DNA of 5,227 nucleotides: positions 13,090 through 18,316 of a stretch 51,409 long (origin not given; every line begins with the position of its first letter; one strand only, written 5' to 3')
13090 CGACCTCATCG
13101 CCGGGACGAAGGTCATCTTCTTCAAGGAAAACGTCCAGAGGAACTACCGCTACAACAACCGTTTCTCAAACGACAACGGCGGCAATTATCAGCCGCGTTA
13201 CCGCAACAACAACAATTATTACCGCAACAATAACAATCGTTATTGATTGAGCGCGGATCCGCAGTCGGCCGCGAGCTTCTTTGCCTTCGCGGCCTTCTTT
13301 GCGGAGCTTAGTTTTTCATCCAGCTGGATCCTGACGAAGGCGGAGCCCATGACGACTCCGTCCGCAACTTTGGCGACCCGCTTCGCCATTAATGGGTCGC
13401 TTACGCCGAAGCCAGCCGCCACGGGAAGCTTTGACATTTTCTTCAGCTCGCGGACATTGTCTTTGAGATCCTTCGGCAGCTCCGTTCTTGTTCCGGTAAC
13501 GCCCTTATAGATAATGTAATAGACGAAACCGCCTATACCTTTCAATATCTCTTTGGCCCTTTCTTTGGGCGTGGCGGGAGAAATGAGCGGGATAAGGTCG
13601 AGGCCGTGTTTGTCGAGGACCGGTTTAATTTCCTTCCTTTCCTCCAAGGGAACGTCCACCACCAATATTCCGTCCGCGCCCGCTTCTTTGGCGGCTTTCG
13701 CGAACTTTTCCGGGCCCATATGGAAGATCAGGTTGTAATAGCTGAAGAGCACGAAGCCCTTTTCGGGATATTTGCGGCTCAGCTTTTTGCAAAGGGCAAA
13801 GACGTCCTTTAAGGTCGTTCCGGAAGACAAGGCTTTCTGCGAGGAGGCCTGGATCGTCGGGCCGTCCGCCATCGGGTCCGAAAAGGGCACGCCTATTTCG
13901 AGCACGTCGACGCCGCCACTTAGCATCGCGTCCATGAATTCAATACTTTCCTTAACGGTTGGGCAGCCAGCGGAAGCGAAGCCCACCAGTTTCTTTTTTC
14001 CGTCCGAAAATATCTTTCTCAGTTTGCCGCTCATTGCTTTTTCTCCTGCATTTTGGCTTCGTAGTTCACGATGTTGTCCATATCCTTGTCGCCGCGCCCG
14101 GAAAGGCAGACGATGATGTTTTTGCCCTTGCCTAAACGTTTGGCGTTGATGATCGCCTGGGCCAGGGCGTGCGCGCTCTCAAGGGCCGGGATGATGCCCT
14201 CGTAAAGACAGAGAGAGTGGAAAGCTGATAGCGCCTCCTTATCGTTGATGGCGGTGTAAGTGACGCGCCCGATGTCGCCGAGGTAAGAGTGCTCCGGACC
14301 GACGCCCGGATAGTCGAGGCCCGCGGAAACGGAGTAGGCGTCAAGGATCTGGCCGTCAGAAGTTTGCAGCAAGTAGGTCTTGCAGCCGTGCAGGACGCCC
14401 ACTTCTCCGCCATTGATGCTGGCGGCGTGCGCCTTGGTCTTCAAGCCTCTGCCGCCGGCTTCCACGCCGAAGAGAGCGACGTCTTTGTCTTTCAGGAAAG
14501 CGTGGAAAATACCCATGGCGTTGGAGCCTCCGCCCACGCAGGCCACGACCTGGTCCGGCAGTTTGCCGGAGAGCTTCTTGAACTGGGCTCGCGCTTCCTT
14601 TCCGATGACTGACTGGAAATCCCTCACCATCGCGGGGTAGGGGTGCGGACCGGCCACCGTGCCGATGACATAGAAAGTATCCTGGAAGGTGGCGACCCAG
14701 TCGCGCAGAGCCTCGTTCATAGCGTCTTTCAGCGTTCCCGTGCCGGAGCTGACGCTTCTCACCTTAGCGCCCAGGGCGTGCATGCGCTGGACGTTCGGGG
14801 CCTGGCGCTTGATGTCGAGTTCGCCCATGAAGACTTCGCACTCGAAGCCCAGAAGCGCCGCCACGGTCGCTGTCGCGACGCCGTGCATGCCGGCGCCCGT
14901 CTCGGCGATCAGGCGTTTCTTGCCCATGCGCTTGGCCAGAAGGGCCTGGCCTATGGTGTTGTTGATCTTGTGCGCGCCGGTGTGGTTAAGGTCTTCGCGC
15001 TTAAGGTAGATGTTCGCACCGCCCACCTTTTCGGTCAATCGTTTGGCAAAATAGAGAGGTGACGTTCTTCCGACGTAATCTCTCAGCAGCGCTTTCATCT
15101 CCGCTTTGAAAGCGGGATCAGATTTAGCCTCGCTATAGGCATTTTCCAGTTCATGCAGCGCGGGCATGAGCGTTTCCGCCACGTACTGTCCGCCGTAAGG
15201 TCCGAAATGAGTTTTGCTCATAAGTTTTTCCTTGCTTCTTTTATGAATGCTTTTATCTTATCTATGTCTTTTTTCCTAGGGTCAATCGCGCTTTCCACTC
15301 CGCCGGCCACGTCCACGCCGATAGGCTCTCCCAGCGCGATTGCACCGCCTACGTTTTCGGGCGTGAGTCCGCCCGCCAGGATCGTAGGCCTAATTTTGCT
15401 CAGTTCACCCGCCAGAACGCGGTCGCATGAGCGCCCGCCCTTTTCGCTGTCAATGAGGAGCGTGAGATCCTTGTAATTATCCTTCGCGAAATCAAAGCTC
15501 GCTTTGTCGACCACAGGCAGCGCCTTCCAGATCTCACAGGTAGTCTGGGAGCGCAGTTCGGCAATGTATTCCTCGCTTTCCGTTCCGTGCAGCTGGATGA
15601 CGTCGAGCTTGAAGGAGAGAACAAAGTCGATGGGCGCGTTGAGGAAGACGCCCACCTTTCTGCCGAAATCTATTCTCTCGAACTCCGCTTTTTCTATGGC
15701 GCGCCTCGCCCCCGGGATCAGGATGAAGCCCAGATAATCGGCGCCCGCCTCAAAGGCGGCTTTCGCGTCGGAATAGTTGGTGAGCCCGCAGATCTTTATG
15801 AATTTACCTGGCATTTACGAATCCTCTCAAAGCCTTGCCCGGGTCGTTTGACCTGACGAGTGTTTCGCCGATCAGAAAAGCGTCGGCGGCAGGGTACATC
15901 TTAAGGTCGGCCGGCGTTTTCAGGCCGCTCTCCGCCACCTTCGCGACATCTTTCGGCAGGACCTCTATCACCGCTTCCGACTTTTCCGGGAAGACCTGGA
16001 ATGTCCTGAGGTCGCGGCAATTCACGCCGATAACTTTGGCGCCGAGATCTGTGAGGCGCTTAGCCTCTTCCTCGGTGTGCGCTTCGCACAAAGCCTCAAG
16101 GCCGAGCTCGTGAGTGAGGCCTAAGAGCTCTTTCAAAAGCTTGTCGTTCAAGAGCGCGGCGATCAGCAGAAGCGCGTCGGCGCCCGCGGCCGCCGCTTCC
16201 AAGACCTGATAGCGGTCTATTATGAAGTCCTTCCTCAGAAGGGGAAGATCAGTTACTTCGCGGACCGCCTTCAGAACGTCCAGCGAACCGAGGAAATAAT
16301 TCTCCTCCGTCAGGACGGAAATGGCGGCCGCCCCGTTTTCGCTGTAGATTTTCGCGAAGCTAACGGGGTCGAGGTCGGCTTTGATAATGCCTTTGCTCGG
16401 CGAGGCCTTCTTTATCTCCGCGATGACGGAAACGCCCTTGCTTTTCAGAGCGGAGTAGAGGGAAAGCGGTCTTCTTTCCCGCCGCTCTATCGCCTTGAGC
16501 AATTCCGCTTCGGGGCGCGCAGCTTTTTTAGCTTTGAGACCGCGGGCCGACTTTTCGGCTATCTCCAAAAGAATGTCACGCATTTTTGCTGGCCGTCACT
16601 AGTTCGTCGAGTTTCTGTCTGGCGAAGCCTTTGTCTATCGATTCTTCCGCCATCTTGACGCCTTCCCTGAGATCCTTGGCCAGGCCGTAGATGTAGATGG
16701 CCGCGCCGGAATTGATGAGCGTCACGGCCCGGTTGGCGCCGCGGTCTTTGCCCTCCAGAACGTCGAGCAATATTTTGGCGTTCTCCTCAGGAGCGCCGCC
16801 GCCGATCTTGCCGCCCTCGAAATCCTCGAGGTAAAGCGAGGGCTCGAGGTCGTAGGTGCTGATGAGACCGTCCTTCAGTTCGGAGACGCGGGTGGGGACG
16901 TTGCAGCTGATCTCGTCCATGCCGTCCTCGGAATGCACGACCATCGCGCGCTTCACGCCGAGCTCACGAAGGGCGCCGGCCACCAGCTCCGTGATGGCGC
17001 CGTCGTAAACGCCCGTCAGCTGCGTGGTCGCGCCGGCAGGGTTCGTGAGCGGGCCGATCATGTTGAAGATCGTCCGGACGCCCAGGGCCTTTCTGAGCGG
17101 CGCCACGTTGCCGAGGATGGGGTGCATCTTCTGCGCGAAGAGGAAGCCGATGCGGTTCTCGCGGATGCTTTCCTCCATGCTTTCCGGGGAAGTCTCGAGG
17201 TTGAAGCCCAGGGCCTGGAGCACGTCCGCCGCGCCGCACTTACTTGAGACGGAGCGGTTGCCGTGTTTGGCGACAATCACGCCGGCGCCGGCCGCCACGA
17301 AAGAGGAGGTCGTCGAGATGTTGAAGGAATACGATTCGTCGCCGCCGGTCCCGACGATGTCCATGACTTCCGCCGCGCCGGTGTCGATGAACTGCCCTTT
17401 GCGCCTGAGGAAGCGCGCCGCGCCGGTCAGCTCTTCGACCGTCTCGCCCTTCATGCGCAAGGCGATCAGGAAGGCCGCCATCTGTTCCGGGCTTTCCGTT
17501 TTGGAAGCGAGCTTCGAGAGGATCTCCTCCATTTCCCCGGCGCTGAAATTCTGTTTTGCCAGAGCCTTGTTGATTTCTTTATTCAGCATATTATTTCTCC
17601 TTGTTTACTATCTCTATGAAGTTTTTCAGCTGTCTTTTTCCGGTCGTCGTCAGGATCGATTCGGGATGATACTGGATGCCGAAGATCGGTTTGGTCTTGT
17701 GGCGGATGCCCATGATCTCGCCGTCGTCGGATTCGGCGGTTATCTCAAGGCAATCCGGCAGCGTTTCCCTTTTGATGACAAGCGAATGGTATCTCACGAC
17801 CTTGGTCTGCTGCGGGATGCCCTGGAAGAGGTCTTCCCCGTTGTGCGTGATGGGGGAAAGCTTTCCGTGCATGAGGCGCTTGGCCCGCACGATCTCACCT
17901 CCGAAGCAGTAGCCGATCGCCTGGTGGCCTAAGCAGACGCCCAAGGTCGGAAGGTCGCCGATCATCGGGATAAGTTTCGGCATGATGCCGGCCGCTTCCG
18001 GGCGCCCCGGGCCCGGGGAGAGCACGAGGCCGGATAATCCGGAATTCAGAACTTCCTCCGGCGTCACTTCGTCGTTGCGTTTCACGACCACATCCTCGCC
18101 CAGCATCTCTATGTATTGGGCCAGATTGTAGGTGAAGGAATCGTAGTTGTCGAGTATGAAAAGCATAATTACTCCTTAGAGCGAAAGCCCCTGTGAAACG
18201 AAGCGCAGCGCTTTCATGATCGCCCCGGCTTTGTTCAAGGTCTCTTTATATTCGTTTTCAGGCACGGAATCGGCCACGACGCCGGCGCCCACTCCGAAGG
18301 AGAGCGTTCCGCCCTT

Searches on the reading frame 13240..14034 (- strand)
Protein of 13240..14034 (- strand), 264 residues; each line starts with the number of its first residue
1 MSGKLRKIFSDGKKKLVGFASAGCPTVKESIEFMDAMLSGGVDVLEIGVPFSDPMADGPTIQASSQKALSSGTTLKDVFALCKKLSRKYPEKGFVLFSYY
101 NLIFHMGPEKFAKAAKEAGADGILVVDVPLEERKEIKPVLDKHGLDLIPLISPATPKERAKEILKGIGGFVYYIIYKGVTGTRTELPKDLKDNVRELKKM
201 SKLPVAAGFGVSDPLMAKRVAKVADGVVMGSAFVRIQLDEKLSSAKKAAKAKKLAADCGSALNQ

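Call 63: search_protein_families(library=pfam, proteins=[window:13240-14034:-], max_evalue=0.00001)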
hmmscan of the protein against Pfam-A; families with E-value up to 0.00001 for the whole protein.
window:13240-14034:- (264 aa): 1 family
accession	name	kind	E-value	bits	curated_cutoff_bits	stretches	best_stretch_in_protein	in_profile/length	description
PF00290.26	Trp_syntA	-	2.4e-79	266.4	27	1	10-253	6-249/259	Tryptophan synthase alpha chain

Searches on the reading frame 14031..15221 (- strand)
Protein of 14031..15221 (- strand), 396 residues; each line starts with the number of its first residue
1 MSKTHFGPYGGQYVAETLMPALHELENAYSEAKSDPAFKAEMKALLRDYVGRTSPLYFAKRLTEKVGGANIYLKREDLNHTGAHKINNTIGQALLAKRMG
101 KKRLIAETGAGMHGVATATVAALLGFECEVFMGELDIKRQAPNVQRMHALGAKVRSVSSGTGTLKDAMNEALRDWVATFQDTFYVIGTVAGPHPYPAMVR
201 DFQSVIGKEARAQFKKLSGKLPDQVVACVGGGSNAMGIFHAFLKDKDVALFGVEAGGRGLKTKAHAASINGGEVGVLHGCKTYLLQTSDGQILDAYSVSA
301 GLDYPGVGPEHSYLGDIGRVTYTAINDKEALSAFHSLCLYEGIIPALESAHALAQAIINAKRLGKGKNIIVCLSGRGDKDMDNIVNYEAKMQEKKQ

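Call 63: search_protein_families(library=pfam, proteins=[window:14031-15221:-], max_evalue=0.00001)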
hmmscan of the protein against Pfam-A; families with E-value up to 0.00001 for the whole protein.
window:14031-15221:- (396 aa): 1 family
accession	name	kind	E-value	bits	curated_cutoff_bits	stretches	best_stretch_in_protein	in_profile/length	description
PF00291.31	PALP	-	3.6e-39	135.3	35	1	52-375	6-295/295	Pyridoxal-phosphate dependent enzyme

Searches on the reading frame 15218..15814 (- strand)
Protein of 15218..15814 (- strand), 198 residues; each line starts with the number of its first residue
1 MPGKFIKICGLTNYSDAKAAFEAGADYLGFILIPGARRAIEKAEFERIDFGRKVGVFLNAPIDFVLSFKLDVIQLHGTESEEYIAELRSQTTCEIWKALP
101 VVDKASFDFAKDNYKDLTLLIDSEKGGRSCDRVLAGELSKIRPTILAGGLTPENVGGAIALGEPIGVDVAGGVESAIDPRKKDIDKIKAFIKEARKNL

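Call 63: search_protein_families(library=pfam, proteins=[window:15218-15814:-], max_evalue=0.00001)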
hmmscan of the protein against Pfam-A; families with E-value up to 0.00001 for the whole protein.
window:15218-15814:- (198 aa): 1 family
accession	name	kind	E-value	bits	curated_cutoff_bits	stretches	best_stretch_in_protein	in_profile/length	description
PF00697.28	PRAI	-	7.6e-37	127.3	22.7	1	6-192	1-192/193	N-(5'phosphoribosyl)anthranilate (PRA) isomerase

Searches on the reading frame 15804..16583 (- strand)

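Call 63: search_protein_families(library=pfam, proteins=[window:15804-16583:-], max_evalue=0.00001)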
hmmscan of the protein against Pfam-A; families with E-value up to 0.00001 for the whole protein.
window:15804-16583:- (259 aa): 1 family
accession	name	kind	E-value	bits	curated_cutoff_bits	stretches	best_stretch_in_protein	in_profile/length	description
PF00218.27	IGPS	-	6.3e-75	252.1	27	1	7-253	3-252/254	Indole-3-glycerol phosphate synthase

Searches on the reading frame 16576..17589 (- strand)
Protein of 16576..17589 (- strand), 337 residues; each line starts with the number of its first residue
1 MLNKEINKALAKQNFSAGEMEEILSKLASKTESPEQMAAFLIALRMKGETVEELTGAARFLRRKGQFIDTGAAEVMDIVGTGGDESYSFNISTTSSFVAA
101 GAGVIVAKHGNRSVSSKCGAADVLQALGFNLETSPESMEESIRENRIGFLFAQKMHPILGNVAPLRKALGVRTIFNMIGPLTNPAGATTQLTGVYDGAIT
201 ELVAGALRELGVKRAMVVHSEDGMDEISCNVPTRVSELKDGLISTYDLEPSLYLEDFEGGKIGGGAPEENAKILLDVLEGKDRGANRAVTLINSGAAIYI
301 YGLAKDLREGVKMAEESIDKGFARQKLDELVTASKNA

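Call 63: search_protein_families(library=pfam, proteins=[window:16576-17589:-], max_evalue=0.00001)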
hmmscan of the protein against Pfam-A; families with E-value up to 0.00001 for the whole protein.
window:16576-17589:- (337 aa): 2 families
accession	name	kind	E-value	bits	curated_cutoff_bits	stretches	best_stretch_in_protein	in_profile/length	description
PF00591.27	Glycos_transf_3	-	9.1e-83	278.2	27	1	74-323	3-252/253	Glycosyl transferase family, a/b domain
PF02885.22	Glycos_trans_3N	-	6.5e-17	61.5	26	1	6-65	4-63/63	Glycosyl transferase family, helical bundle domain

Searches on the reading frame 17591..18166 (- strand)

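Call 63: search_protein_families(library=pfam, proteins=[window:17591-18166:-], max_evalue=0.00001)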
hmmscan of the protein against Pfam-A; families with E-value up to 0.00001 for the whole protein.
window:17591-18166:- (191 aa): 2 families
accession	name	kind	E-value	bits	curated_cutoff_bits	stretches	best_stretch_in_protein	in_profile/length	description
PF00117.34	GATase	-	3.4e-57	193.6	22.8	1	4-184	2-187/190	Glutamine amidotransferase class-I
PF07722.19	Peptidase_C26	-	8.7e-10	39.2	20.5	1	71-169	105-219/219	Peptidase C26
